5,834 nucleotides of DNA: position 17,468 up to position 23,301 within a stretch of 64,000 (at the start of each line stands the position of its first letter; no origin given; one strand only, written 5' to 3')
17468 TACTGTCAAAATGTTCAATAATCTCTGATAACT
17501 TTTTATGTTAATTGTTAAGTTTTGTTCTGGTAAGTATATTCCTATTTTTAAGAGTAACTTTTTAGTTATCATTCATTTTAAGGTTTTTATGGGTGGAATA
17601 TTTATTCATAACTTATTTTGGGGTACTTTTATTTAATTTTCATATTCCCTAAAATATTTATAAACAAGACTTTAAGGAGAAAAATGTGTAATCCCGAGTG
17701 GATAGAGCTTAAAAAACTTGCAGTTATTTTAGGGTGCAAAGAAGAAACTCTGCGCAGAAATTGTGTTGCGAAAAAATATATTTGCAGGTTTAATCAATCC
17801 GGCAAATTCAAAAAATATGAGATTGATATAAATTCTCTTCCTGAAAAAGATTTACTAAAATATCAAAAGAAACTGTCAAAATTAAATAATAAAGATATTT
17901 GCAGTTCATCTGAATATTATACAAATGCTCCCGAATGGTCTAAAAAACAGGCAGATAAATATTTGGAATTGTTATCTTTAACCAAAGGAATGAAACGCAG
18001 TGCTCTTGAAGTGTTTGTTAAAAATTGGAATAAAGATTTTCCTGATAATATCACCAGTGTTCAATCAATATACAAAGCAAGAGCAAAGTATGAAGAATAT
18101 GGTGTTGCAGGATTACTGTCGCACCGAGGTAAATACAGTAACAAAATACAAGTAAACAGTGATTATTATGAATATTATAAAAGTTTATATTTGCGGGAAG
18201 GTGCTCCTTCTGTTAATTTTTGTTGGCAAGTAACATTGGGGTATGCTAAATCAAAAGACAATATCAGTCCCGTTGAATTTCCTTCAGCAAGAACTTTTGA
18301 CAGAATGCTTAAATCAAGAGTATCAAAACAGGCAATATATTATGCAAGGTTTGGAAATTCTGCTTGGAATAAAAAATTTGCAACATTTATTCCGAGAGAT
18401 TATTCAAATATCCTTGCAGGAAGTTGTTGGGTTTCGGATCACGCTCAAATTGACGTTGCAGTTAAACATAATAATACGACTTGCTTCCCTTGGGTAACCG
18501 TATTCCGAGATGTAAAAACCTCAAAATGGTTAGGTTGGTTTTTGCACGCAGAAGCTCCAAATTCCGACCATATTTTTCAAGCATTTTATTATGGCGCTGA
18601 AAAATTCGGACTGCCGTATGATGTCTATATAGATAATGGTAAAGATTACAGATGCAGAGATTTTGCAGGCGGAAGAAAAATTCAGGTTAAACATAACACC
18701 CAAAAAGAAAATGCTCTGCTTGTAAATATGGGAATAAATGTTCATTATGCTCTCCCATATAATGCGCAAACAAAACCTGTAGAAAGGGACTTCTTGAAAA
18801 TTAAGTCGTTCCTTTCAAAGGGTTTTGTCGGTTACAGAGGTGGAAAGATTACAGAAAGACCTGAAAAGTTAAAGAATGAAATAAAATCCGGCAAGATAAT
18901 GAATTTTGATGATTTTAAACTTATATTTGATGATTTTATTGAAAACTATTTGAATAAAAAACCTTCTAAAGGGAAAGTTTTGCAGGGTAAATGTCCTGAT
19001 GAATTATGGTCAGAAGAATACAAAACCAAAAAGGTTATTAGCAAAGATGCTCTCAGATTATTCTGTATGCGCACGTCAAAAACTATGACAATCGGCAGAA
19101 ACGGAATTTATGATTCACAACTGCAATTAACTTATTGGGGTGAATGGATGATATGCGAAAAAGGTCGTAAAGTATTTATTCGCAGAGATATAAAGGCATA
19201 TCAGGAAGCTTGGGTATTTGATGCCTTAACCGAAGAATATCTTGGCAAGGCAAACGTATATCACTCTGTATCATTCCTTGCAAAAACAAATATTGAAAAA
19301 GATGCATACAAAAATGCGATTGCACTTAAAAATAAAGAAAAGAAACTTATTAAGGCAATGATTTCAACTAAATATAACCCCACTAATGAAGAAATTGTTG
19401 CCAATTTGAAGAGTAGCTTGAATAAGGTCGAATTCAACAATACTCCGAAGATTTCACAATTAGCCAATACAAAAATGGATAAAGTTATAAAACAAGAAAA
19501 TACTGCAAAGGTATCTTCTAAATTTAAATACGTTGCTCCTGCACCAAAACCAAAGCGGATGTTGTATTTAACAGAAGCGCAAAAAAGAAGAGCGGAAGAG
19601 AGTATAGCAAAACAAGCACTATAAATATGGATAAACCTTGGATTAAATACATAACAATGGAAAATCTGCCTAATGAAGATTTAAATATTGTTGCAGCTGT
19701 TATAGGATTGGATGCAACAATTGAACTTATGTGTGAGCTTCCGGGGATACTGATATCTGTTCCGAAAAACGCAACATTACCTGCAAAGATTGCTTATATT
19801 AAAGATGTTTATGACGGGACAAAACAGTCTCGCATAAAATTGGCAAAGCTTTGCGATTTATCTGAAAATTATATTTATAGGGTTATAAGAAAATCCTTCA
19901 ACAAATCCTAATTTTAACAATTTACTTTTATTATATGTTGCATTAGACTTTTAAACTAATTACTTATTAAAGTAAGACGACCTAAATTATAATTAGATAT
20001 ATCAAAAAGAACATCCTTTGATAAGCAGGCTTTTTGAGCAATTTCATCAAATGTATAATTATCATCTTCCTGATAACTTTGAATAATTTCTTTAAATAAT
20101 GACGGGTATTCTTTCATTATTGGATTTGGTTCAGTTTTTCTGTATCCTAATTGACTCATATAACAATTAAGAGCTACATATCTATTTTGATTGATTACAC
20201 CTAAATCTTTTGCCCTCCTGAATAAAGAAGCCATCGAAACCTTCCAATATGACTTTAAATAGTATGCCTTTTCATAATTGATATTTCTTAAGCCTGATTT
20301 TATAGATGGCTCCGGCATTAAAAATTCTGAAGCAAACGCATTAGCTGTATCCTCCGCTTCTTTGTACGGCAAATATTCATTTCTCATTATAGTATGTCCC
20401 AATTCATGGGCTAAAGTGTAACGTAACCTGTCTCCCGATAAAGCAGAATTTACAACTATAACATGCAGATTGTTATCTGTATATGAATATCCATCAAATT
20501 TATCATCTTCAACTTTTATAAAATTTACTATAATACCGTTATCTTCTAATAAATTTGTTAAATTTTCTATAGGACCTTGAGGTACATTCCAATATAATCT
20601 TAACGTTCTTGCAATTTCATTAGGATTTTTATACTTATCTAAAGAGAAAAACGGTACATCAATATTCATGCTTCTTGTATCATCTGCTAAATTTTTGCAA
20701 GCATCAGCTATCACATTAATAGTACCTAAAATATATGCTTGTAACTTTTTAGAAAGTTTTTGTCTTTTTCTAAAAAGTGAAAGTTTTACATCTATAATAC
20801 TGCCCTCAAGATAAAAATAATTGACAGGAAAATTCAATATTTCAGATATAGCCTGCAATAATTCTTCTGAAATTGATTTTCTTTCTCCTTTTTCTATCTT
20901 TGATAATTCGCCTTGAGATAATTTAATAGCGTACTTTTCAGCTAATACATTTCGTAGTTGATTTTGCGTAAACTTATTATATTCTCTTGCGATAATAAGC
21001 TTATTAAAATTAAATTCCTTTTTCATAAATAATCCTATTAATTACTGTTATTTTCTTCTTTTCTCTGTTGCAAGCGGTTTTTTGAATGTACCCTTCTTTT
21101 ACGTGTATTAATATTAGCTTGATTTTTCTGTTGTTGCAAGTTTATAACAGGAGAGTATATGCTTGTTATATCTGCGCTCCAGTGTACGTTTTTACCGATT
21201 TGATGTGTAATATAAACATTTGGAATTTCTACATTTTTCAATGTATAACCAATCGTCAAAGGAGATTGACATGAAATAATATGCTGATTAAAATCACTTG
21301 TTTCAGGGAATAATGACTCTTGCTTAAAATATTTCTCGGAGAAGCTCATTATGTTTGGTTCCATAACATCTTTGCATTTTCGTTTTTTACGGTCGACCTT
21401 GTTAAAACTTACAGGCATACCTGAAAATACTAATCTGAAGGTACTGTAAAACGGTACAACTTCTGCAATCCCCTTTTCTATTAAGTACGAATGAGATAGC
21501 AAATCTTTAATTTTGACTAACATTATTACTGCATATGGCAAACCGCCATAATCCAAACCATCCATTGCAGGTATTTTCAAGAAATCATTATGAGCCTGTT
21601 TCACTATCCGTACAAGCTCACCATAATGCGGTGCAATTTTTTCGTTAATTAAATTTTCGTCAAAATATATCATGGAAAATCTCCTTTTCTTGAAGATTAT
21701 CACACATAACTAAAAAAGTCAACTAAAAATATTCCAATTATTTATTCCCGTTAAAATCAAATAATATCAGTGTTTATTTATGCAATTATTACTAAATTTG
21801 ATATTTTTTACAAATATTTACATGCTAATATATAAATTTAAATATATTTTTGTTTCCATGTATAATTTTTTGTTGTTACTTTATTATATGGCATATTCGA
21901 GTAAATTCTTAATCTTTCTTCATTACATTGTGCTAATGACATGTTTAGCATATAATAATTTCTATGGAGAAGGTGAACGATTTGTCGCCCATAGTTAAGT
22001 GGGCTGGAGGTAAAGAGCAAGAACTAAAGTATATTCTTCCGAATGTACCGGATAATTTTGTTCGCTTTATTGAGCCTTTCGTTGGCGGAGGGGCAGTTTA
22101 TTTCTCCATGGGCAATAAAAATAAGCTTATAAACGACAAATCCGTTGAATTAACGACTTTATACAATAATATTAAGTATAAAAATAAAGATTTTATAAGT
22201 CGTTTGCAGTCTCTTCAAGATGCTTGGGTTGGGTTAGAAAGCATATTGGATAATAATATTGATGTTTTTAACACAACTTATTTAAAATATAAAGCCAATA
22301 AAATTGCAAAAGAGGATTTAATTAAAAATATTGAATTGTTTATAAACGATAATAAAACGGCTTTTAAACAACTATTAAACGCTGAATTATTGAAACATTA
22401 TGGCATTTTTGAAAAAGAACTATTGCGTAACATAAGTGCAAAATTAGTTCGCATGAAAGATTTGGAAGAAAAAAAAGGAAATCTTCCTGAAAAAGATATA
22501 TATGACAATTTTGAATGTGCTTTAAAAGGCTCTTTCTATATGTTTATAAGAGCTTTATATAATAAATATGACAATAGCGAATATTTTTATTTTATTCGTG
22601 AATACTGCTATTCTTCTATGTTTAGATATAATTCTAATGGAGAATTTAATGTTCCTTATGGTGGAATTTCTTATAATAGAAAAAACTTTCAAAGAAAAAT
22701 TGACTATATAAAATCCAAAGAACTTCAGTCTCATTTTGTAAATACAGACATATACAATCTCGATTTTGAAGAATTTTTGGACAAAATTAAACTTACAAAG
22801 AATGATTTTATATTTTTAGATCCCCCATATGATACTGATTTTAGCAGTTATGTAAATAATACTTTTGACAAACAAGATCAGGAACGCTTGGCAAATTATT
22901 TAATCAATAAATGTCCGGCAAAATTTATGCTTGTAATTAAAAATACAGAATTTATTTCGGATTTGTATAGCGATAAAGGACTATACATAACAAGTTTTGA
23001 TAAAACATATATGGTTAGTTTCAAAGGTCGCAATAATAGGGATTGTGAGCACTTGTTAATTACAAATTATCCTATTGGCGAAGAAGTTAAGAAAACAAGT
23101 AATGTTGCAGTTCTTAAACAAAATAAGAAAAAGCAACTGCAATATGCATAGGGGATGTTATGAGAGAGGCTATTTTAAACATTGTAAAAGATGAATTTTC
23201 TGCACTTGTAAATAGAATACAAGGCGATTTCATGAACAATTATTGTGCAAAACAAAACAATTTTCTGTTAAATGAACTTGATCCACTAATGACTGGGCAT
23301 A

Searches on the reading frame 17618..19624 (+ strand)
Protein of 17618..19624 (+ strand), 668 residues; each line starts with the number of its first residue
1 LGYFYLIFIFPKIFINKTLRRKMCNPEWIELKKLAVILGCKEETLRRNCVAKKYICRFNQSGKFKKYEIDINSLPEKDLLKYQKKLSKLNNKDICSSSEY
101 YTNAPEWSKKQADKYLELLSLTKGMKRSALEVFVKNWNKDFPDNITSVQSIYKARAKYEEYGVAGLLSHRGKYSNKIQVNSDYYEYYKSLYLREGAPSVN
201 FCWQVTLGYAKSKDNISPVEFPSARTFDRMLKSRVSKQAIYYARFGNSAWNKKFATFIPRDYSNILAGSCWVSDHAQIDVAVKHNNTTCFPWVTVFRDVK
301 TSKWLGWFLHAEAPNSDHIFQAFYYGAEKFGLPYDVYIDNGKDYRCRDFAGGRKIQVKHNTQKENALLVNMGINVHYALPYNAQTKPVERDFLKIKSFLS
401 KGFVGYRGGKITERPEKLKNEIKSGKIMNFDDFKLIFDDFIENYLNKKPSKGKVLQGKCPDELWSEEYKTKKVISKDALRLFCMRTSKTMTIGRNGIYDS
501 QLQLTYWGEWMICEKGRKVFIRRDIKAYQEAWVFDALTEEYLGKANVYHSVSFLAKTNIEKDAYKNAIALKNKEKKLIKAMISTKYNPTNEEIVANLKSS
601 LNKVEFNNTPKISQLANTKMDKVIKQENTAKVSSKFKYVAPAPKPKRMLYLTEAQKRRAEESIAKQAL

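Call 80: search_protein_families(library=pfam, proteins=[window:17618-19624:+], max_evalue=0.0001)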
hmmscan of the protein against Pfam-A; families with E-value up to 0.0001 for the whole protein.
window:17618-19624:+ (668 aa): 2 families
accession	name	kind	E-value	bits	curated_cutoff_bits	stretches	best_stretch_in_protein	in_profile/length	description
PF09039.17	HTH_Tnp_Mu_2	-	4.6e-06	27.1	20.5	1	173-254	26-103/109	Mu DNA binding, I gamma subdomain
PF09299.17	Mu-transpos_C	-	4.5e-05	23.8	21.7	0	482-542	2-59/61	Mu transposase, C-terminal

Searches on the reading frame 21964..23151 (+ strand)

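Call 80: search_protein_families(library=pfam, proteins=[window:21964-23151:+], max_evalue=0.0001)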
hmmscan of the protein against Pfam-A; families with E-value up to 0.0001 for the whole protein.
window:21964-23151:+ (395 aa): 1 family
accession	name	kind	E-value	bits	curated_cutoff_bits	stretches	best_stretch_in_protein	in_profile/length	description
PF02086.21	MethyltransfD12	-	6.6e-32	111.7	22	2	164-341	73-245/253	D12 class N6 adenine-specific DNA methyltransferase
